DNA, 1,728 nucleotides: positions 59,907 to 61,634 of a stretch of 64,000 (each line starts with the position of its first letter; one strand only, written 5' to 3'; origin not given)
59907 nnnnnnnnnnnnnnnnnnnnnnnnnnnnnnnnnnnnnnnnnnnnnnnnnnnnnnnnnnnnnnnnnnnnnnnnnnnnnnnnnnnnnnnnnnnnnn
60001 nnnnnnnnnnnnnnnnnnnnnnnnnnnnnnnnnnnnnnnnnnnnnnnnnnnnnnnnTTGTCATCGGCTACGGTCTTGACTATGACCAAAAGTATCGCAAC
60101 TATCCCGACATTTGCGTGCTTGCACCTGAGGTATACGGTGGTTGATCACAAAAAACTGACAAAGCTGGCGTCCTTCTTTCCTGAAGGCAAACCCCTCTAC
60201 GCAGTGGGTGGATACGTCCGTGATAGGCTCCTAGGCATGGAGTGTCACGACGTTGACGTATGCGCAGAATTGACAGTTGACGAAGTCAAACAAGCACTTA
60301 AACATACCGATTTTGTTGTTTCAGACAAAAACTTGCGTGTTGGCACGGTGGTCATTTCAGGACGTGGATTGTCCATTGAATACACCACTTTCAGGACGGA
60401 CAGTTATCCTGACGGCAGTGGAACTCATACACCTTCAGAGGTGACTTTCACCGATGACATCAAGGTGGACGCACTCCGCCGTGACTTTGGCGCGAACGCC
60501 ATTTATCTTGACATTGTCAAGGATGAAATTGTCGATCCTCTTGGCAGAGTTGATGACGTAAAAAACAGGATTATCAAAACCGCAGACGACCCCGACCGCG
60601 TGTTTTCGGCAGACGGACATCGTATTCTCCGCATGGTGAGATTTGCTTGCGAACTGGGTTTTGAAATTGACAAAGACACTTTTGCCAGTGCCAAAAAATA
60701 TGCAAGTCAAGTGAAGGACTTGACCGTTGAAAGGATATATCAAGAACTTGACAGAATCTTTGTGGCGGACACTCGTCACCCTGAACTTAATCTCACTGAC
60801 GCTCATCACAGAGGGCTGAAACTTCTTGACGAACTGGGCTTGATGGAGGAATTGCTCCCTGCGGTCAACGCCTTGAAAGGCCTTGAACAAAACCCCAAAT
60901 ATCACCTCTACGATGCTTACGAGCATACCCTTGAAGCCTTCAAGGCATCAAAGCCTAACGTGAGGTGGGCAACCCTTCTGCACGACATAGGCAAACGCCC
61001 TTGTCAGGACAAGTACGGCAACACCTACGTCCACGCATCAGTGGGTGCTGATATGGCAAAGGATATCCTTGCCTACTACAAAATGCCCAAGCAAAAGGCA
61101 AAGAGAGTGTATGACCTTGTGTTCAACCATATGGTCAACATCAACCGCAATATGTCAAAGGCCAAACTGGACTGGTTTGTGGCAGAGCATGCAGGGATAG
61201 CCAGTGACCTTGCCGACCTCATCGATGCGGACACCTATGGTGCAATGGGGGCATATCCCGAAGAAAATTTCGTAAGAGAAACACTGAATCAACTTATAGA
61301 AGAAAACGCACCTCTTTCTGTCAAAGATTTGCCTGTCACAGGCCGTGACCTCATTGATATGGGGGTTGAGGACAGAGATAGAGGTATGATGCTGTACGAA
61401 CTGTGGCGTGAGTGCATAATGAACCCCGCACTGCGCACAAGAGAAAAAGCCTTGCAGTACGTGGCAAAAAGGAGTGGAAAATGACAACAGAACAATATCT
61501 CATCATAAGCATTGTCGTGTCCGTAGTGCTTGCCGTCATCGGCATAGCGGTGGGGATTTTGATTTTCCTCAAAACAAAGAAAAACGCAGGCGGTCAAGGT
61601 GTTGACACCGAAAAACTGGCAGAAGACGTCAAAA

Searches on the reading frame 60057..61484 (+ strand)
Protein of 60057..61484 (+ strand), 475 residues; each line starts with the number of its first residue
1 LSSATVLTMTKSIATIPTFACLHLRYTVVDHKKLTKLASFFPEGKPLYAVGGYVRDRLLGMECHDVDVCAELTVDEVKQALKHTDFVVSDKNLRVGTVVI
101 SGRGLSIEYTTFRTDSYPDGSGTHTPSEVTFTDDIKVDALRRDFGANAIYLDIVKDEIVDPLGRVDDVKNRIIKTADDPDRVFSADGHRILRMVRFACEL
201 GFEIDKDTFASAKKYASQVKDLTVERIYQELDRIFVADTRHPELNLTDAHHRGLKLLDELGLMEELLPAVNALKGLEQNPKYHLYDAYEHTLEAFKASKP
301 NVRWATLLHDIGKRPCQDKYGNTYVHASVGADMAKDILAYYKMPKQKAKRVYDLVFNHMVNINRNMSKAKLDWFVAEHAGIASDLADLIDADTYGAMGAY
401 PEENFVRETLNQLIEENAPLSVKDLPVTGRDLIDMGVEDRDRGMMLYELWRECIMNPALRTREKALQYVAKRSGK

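Call 7: search_protein_families(library=pfam, proteins=[window:60057-61484:+], max_evalue=0.001)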
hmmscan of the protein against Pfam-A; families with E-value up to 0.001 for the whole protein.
window:60057-61484:+ (475 aa): 3 families
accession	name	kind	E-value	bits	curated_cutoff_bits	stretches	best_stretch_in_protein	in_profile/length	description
PF01743.26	PolyA_pol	-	4e-26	92.3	23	1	47-173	1-125/126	Poly A polymerase head domain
PF12627.12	PolyA_pol_RNAbd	-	1.7e-12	47.3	22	1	201-272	1-62/64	Probable RNA and SrmB- binding site of polymerase A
PF01966.28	HD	-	4.4e-06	27.4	22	1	301-365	26-92/116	HD domain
